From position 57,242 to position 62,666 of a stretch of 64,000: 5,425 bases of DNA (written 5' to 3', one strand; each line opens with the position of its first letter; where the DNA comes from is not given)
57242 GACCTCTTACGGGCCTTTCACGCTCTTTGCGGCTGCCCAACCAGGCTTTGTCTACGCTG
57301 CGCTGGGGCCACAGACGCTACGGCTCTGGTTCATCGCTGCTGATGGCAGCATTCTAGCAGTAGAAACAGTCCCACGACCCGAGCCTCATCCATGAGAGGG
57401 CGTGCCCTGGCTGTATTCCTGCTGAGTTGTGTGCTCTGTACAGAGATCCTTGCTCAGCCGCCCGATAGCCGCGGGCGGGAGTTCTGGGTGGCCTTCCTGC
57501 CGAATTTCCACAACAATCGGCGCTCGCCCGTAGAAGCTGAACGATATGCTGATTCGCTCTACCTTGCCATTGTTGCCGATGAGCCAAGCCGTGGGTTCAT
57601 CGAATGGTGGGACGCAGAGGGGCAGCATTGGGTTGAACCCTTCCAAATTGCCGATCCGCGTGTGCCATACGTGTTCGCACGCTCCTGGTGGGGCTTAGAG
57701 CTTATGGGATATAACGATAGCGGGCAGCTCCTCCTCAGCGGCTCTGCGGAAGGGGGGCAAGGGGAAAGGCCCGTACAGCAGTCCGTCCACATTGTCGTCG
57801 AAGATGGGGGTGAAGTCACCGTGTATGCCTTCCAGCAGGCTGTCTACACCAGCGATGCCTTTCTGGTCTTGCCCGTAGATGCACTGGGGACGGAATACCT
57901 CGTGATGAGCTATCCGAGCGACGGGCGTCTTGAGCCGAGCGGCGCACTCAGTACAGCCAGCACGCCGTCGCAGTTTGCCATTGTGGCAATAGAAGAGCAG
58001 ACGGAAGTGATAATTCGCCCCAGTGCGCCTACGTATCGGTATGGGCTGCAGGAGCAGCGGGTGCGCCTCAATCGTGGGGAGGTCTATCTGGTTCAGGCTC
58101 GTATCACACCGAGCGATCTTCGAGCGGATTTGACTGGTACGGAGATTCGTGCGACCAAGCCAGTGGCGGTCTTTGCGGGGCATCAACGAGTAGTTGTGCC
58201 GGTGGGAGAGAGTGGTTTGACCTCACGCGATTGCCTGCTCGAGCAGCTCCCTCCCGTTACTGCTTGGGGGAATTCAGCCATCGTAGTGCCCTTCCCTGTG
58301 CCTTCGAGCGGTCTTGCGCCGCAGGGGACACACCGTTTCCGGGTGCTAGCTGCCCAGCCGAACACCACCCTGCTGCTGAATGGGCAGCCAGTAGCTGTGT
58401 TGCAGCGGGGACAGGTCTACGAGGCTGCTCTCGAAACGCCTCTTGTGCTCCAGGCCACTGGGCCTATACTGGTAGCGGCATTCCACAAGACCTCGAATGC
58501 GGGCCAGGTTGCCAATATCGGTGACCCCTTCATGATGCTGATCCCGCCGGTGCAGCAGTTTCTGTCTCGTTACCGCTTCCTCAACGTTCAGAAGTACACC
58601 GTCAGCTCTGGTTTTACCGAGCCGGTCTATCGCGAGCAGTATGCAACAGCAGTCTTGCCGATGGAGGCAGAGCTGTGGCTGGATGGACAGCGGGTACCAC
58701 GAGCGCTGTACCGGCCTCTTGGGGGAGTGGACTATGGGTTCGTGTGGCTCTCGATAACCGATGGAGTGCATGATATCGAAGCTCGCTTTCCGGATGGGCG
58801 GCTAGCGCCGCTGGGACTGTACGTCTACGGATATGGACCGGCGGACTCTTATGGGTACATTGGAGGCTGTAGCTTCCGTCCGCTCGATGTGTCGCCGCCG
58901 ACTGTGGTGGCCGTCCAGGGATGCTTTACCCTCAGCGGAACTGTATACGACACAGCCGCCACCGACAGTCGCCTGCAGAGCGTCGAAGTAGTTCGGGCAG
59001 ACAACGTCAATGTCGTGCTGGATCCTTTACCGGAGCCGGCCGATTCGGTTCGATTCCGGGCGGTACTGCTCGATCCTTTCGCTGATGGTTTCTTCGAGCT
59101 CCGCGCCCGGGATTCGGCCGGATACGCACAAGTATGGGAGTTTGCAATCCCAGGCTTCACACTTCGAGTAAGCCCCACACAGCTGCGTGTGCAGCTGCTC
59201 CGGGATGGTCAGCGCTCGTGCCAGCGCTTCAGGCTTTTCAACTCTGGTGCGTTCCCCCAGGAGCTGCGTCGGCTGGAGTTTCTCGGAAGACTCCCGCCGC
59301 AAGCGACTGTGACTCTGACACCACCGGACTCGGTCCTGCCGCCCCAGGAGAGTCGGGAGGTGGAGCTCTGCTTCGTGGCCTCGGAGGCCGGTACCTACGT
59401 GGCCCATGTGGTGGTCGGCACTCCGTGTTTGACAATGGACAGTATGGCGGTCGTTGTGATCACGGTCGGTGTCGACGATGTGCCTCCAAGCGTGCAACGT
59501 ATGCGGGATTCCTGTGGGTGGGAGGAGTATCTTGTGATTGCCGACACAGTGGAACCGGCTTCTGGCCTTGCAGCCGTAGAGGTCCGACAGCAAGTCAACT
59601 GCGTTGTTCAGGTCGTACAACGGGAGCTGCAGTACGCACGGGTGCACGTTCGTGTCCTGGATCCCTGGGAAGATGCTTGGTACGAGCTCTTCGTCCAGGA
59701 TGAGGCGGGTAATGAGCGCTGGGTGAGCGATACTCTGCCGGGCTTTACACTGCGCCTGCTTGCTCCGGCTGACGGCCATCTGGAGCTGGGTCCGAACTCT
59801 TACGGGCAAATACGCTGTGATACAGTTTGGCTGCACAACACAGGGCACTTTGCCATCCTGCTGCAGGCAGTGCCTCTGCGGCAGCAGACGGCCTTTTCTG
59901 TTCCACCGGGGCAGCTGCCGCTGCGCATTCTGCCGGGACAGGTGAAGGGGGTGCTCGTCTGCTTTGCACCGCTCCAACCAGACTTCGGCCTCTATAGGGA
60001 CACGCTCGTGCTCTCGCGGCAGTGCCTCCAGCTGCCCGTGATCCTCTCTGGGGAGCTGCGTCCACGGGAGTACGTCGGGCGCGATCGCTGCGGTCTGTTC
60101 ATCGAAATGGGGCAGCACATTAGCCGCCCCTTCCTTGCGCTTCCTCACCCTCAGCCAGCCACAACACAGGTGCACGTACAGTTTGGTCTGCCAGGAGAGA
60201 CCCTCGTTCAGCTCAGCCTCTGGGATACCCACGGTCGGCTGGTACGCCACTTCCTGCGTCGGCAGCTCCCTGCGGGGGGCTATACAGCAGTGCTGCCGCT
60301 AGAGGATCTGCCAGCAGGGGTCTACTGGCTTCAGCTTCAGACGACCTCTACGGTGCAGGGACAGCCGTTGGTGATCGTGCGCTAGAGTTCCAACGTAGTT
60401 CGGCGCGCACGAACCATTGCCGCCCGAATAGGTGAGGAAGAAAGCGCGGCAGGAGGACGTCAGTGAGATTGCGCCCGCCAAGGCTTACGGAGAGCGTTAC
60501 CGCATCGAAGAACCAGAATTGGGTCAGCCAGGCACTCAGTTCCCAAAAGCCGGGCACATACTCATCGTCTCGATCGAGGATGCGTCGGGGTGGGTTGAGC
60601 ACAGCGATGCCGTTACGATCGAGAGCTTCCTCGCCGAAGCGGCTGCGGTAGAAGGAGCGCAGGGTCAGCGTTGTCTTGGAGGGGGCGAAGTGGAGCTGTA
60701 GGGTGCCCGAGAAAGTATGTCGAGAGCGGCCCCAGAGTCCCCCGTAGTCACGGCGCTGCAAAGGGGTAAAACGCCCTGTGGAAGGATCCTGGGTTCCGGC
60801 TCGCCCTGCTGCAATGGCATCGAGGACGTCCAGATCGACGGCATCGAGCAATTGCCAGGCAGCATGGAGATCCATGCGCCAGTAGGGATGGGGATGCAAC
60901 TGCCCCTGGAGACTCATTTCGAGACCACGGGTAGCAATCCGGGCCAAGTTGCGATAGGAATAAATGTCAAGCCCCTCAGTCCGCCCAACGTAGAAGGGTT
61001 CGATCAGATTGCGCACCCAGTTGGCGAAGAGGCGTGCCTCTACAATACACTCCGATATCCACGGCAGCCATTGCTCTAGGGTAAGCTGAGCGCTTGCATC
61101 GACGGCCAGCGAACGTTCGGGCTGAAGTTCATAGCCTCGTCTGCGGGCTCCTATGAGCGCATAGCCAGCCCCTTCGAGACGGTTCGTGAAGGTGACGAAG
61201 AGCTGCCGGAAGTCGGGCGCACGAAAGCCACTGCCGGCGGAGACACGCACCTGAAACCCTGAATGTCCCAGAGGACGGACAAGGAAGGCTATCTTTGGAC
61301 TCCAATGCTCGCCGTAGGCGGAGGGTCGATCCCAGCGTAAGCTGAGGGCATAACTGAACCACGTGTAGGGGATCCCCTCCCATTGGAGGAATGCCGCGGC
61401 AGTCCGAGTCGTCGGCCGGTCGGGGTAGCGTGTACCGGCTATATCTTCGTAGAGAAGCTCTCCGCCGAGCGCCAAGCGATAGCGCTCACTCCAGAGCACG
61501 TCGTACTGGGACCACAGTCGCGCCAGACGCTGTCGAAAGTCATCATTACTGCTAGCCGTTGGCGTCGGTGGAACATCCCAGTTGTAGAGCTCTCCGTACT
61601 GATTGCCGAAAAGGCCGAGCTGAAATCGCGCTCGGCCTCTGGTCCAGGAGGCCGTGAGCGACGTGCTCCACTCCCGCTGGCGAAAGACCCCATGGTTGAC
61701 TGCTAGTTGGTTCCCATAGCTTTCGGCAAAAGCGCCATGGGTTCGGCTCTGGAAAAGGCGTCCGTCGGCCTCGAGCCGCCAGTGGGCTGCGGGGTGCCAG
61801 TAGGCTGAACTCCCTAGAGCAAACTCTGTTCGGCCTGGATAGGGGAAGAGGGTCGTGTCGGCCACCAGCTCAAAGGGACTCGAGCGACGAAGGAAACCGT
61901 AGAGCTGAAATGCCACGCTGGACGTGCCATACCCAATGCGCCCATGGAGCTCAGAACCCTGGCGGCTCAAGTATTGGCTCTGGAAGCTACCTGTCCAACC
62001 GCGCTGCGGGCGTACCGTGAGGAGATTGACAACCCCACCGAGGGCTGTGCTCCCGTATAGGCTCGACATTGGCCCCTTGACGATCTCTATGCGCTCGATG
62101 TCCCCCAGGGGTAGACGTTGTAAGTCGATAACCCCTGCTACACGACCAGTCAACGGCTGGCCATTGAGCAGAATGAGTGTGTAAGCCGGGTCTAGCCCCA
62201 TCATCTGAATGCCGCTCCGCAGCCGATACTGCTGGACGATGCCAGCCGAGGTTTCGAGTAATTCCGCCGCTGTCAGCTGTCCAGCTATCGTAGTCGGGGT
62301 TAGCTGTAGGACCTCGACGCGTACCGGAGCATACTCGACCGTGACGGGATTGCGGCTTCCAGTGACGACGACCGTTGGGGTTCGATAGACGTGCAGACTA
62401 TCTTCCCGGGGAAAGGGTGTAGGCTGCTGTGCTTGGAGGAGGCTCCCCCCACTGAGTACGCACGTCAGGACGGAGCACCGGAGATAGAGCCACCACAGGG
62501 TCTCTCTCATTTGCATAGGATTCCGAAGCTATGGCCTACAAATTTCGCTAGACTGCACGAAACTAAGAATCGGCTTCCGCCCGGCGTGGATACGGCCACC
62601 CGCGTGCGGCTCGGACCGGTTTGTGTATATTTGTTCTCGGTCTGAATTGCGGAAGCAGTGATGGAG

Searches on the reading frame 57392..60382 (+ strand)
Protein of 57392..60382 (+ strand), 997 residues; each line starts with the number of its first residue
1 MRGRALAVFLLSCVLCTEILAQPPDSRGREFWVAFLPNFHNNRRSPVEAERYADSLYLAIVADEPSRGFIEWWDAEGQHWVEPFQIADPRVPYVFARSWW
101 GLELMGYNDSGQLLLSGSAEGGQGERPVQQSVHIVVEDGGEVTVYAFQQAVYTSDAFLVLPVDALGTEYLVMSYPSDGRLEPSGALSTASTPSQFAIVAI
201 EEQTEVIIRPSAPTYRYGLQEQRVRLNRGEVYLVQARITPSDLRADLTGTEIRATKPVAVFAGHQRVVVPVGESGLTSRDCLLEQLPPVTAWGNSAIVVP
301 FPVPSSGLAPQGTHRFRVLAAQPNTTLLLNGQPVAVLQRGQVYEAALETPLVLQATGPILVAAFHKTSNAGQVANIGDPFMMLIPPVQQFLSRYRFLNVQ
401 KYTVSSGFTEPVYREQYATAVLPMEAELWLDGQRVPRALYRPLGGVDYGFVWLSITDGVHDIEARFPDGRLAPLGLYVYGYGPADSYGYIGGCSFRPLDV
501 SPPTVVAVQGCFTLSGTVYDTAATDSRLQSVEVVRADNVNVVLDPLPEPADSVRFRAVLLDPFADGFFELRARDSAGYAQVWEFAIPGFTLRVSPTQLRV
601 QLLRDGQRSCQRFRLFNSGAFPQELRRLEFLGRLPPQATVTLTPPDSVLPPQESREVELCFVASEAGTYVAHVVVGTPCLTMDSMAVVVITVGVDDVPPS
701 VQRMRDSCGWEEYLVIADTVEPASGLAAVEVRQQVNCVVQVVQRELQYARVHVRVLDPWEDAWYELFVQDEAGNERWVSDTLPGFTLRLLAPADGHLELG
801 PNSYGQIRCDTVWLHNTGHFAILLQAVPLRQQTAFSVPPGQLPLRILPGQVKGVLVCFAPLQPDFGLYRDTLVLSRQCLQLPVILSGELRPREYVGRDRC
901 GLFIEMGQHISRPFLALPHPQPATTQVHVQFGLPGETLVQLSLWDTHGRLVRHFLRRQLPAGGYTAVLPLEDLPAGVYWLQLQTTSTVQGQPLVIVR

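Call 65: search_protein_families(library=pfam, proteins=[window:57392-60382:+], max_evalue=0.001)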
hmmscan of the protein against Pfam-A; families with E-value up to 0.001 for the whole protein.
window:57392-60382:+ (997 aa): 3 families
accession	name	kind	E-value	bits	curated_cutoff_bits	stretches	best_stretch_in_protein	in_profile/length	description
PF17517.7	IgGFc_binding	-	1.1e-63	215.7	25.6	1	155-480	1-297/297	IgGFc binding protein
PF22067.2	Cep192_D3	-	3.1e-06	27.6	27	0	804-862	15-71/99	Cep192 domain 3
PF18962.6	Por_Secre_tail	-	6.4e-05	23.6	27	1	920-989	3-69/75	Secretion system C-terminal sorting domain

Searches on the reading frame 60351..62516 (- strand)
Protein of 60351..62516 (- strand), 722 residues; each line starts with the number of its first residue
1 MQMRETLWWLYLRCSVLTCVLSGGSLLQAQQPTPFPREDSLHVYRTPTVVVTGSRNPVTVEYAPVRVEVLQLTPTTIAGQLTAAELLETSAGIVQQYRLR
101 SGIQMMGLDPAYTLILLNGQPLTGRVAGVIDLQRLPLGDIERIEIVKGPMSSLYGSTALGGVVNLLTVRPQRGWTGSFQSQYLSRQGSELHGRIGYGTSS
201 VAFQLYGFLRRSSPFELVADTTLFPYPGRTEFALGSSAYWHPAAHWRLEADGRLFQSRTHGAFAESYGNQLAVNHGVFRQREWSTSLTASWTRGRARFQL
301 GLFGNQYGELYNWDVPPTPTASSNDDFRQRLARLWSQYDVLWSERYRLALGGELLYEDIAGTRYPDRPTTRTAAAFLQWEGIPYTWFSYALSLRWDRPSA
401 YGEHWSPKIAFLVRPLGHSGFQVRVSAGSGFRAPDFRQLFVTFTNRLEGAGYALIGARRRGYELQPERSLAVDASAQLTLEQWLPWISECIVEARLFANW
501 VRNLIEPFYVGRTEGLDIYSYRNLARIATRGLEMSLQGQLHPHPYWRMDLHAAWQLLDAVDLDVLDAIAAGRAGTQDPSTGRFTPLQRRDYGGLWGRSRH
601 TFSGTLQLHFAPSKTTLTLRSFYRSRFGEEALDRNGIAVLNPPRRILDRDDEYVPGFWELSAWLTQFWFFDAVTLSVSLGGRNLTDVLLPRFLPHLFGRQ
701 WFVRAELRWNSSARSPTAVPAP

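Call 50: search_protein_families(library=ncbifam, proteins=[window:60351-62516:-], max_evalue=0.001)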
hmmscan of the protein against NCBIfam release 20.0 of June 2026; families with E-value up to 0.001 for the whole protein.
window:60351-62516:- (722 aa): 23 families
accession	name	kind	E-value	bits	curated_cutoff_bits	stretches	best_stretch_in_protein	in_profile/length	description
TIGR01785.1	TonB-hemin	subfamily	7.8e-26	90.7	316.85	2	48-170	3-131/677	TonB-dependent heme/hemoglobin receptor family protein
TIGR01779.1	TonB-B12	equivalog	2.3e-25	89.2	599.7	1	103-442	89-423/614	TonB-dependent vitamin B12 receptor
NF007478.2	PRK10064.1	equivalog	9.9e-24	83.5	745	1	48-180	32-170/663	catecholate siderophore receptor CirA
TIGR01786.1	TonB-hemlactrns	subfamily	1.9e-23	82.8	323.75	2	394-573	414-605/719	TonB-dependent hemoglobin/transferrin/lactoferrin family receptor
NF010010.0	PRK13483.1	equivalog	5.8e-23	80.8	927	1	45-181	32-176/660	ligand-gated channel protein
NF010038.0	PRK13513.1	equivalog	1.1e-21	77.1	942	1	97-181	87-178/659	ligand-gated channel protein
NF010011.0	PRK13484.1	equivalog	1.3e-16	60.1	1197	1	100-177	85-169/682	IreA family TonB-dependent siderophore receptor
NF050067.1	TonBEntbctnRecCfrA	equivalog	2.8e-15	55.7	1200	1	103-190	87-180/698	TonB-dependent ferric enterobactin receptor CfrA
NF010048.1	PRK13524.1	subfamily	3.6e-14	52.2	493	1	103-209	101-212/744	FepA family TonB-dependent siderophore receptor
NF007926.1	PRK10641.1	equivalog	3.6e-14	52.2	836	1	101-174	86-160/617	TonB-dependent vitamin B12 receptor BtuB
NF010051.0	PRK13528.1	subfamily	6.2e-14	51.2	583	1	103-191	97-194/727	FepA family TonB-dependent siderophore receptor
NF010012.0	PRK13486.1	equivalog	6.2e-13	48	924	1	103-189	86-178/696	TonB-dependent receptor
TIGR01783.1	TonB-siderophor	subfamily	1.5e-12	47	223.5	1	84-195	23-135/649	TonB-dependent siderophore receptor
NF049945.1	TonB_dep_FCYXU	equivalog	7.1e-11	41.4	825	1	103-173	98-172/697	TonB-dependent receptor, FCYXU motif-type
NF053590.1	TonB_dep_TOL0244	equivalog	8.2e-11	41.2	645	1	128-207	99-179/604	TOL_0244 family TonB-dependent receptor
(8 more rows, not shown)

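Call 52: search_solved_structures(query=window:60351-62516:-, max_evalue=0.001)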
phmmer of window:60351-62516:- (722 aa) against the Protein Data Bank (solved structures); distinct sequences matched with E-value up to 0.001: 22.
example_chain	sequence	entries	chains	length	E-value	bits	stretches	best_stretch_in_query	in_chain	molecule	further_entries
2hdf_A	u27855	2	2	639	3.5e-23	84.9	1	48-178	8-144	Colicin I receptor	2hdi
9nn6_A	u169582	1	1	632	5.6e-23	84.2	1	50-178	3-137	Colicin I receptor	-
1fep_A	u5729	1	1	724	4.4e-15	58.1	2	102-188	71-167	FERRIC ENTEROBACTIN RECEPTOR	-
5fp2_A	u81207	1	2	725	4.1e-13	51.6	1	102-179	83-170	FERRIC ENTEROBACTIN RECEPTOR PIRA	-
3rgn_A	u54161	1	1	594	7.1e-11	44.2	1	101-174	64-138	Vitamin B12 transporter BtuB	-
1nqe_A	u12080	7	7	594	7.8e-11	44.1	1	101-174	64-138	Vitamin B12 receptor | Vitamin B12 transporter btuB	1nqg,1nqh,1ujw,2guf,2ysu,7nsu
2gsk_A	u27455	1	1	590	8.1e-11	44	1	101-174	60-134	Vitamin B12 transporter btuB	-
3rgm_A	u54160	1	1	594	8.6e-11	43.9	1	101-174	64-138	Vitamin B12 transporter BtuB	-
3m8b_A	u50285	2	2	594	1.1e-10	43.6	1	101-174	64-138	Vitamin B12 transporter btuB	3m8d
1nqf_A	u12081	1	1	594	1.5e-10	43.1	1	101-175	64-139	Vitamin B12 receptor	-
5mzs_A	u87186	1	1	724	2.8e-09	38.9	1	102-209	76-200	Ferric enterobactin receptor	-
6i2j_A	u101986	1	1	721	3e-09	38.8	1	102-209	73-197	Ferric enterobactin receptor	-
6r1f_A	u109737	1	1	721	4.1e-09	38.4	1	102-209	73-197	Ferric enterobactin receptor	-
5out_A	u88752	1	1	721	6.2e-09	37.8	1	102-209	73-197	Ferric enterobactin receptor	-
6q5e_A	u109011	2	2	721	6.2e-09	37.8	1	102-209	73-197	Ferric enterobactin receptor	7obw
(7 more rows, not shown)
